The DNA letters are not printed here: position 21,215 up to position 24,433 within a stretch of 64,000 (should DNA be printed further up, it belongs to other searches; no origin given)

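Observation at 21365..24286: In-frame fusion of an MrfA/YprA-type helicase (DEAD + DUF1998) with an MrfB/YprB-type DEDD exonuclease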

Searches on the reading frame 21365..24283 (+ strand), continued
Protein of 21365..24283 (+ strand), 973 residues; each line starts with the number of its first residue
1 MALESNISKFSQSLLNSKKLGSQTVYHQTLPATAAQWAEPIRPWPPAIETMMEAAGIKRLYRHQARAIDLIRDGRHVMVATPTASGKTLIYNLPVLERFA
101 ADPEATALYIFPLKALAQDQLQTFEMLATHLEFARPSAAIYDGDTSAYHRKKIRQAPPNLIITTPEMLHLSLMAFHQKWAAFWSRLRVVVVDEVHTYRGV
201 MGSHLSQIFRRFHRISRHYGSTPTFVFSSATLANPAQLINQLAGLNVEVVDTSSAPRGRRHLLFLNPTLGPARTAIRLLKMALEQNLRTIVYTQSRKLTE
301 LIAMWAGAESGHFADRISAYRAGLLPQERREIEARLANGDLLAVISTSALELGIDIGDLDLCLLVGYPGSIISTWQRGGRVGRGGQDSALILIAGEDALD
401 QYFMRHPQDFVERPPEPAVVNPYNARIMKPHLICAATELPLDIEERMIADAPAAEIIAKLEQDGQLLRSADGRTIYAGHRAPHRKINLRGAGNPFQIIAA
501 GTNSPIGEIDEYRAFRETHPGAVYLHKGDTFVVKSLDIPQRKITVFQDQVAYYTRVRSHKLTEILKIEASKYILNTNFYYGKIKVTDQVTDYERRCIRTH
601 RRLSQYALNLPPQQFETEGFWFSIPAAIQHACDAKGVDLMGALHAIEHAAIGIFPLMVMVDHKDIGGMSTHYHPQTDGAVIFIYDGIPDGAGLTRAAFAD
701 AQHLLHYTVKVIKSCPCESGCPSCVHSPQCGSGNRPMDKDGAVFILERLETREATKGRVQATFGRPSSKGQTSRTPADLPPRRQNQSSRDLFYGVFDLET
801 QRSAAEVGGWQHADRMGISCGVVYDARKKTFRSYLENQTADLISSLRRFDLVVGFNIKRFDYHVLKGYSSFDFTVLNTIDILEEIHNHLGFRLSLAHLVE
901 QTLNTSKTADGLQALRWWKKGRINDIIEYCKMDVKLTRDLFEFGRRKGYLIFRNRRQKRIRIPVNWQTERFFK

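Call 18: find_encoding_contigs(protein=P0001, flank=6000, max_places=5)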
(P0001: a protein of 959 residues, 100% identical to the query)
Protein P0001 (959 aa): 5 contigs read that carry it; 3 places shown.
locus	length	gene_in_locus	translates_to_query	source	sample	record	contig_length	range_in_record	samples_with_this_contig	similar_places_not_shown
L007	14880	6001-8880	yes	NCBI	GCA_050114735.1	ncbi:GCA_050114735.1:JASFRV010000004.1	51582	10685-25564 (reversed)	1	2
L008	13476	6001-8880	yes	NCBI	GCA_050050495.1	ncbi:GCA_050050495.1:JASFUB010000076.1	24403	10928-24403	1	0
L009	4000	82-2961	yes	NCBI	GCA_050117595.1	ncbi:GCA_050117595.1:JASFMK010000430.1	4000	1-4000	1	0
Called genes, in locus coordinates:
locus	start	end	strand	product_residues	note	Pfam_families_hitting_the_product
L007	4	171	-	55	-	-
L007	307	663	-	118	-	-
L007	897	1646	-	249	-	PF00731:AIRC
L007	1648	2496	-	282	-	-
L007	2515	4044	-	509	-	PF00117:GATase, PF07722:Peptidase_C26, PF02540:NAD_synthase (weak), PF03054:tRNA_Me_trans (faint), PF00958:GMP_synt_C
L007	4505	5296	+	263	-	-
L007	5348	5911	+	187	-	PF08207:EFP_N, PF01132:EFP, PF09285:Elong-fact-P_C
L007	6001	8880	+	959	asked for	PF00270:DEAD, PF04851:ResIII (weak), PF00271:Helicase_C, PF22982:WHD_HRQ1 (weak), PF09369:MZB, PF13482:RNase_H_2 (faint), PF01612:DNA_pol_A_exo1 (weak)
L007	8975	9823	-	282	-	PF00702:Hydrolase, PF13242:Hydrolase_like (weak)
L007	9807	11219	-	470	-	-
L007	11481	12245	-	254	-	PF16697:Yop-YscD_cpl, PF00498:FHA, PF16697:Yop-YscD_cpl (weak)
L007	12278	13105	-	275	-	PF00481:PP2C, PF13672:PP2C_2, PF07228:SpoIIE (faint)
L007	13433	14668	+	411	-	PF20511:PMI_typeI_cat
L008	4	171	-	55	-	-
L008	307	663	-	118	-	-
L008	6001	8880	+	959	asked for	PF00270:DEAD, PF04851:ResIII (weak), PF00271:Helicase_C, PF22982:WHD_HRQ1 (weak), PF09369:MZB, PF13482:RNase_H_2 (faint), PF01612:DNA_pol_A_exo1 (weak)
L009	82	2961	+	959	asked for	PF00270:DEAD, PF04851:ResIII (weak), PF00271:Helicase_C, PF22982:WHD_HRQ1 (weak), PF09369:MZB, PF13482:RNase_H_2 (faint), PF01612:DNA_pol_A_exo1 (weak)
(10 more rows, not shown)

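Call 66: predict_structure(alignment_id=A2)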
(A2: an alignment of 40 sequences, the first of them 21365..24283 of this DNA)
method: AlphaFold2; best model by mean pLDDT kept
length: 973 residues; sequences in the alignment: 40
mean_pLDDT: 87.1   pTM: 0.84
mean pLDDT of the five models: 87.1, 86.1, 85.5, 84.4, 83.5
residues with pLDDT >= 90: 603; 70-90: 295; 50-70: 29; < 50: 46
segments of 3 or more residues with pLDDT < 50: 1-3, 351-353, 753-789
pLDDT, mean of each block of 10 residues (from residue 1): 71 91 93 93 93 93 97 97 87 95 95 81 92 85 87 93 94 94 97 89 94 96 95 93 95 92 92 93 91 86 87 87 76 78 77 61 89 85 86 89 89 90 92 95 83 88 91 89 82 79 88 87 87 92 93 88 96 92 94 88 92 93 94 91 91 89 85 93 92 93 91 84 70 68 92 40 28 30 39 93 92 94 95 96 93 94 93 92 90 92 88 90 94 95 92 91 83 65
secondary structure, 60 per line:
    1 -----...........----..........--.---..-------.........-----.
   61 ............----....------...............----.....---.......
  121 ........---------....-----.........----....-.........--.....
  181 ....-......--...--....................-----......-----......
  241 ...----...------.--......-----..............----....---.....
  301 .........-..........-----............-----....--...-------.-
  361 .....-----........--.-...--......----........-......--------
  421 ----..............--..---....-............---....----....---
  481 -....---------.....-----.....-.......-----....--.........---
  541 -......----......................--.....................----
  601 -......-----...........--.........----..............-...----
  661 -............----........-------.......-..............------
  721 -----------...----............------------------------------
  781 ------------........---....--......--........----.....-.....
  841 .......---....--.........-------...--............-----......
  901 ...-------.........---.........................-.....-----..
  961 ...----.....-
elements in order (helices of 4 or more, strands of 3 or more residues): H6-16 E24-30 H46-54 H62-72 E77-80 H87-101 E106-110 H114-128 E138-141 H147-155 E160-163 H165-173 H176-184 E186-191 H199-218 E224-229 H235-243 E248-250 E260-265 H271-284 E289-292 H296-309 H311-316 E317-320 H326-337 E343-346 E361-365 H371-378 E388-393 H398-405 H407-412 H425-438 H446-449 H451-462 E466-469 E474-477 H482-485 E495-499 E505-509 H511-517 E523-526 E529-537 E542-547 E552-573 E576-596 E602-607 E613-623 H626-634 H639-652 E665-673 E678-685 H693-699 H701-714 H739-750 E793-800 H804-807 H810-815 E818-825 E830-834 H836-847 E851-854 H857-865 E878-880 H881-889 H895-903 H911-919 H923-947 E949-953 E959-963 H968-972

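Call 72: fold_search(model_id=the predicted structure, library=pdb)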
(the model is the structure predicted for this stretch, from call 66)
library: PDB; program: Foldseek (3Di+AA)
matches with E <= 10: 1702; with E <= 0.001: 893
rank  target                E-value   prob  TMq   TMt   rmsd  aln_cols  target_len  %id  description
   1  6znp_A                1.9e-66  1.00  0.60  0.76   6.3       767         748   34  Crystal Structure of DUF1998 helicase MrfA bound to DNA (released 2020-11-25)
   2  6znq_B                3.3e-58  1.00  0.60  0.80   5.6       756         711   33  Crystal Structure of DUF1998 helicase MrfA bound to DNA and AMPPNP (released 2020-11-25)
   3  6znp_B                1.2e-57  1.00  0.59  0.80   5.7       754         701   34  Crystal Structure of DUF1998 helicase MrfA bound to DNA (released 2020-11-25)
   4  6zns                  1.2e-41  1.00  0.55  0.81   5.1       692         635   33  Crystal Structure of DUF1998 helicase MrfA (released 2020-11-25)
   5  5v9x_A                5.8e-20  1.00  0.41  0.52   3.4       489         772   24  Structure of Mycobacterium smegmatis helicase Lhr bound to ssDNA and AMP-PNP (released 2017-12-06)
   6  3jcm_N                3.3e-17  1.00  0.38  0.23   5.6       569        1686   17  Cryo-EM structure of the spliceosomal U4/U6.U5 tri-snRNP (released 2016-02-24)
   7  5lqw_C                7.3e-17  1.00  0.36  0.21  11.6       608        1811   17  yeast activated spliceosome (released 2016-10-05)
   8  4bgd_A                8.0e-17  1.00  0.38  0.23   6.2       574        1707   17  Crystal structure of Brr2 in complex with the Jab1/MPN domain of Prp8 (released 2013-05-29)
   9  5dca_A                1.3e-16  1.00  0.37  0.20  11.4       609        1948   17  Crystal structure of yeast full length Brr2 in complex with Prp8 Jab1 domain (released 2015-12-16)
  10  5m59_A                1.5e-16  1.00  0.36  0.21  11.3       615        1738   16  Crystal structure of Chaetomium thermophilum Brr2 helicase core in complex with Prp8 Jab1 domain (released 2016-12-21)
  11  5m52_A                2.8e-16  1.00  0.37  0.20   9.3       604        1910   17  Crystal structure of yeast Brr2 full-lenght in complex with Prp8 Jab1 domain (released 2016-12-07)
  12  5o9z_C                3.6e-16  1.00  0.35  0.21   6.7       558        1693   17  Cryo-EM structure of a pre-catalytic human spliceosome primed for activation (B complex) (released 2017-08-16)
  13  5m5p_A                6.3e-16  1.00  0.34  0.19  10.5       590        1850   17  S. cerevisiae spliceosomal helicase Brr2 (271-end) in complex with the Jab/MPN domain of S. cerevisiae Prp8 (released 2016-12-07)
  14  2va8_B                9.0e-16  1.00  0.37  0.50   5.2       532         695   19  DNA Repair Helicase Hel308 (released 2008-01-15)
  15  8ro0_B                9.4e-16  1.00  0.36  0.21   7.7       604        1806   16  Structure of the C. elegans Intron Lariat Spliceosome primed for disassembly (ILS') (released 2024-08-07)
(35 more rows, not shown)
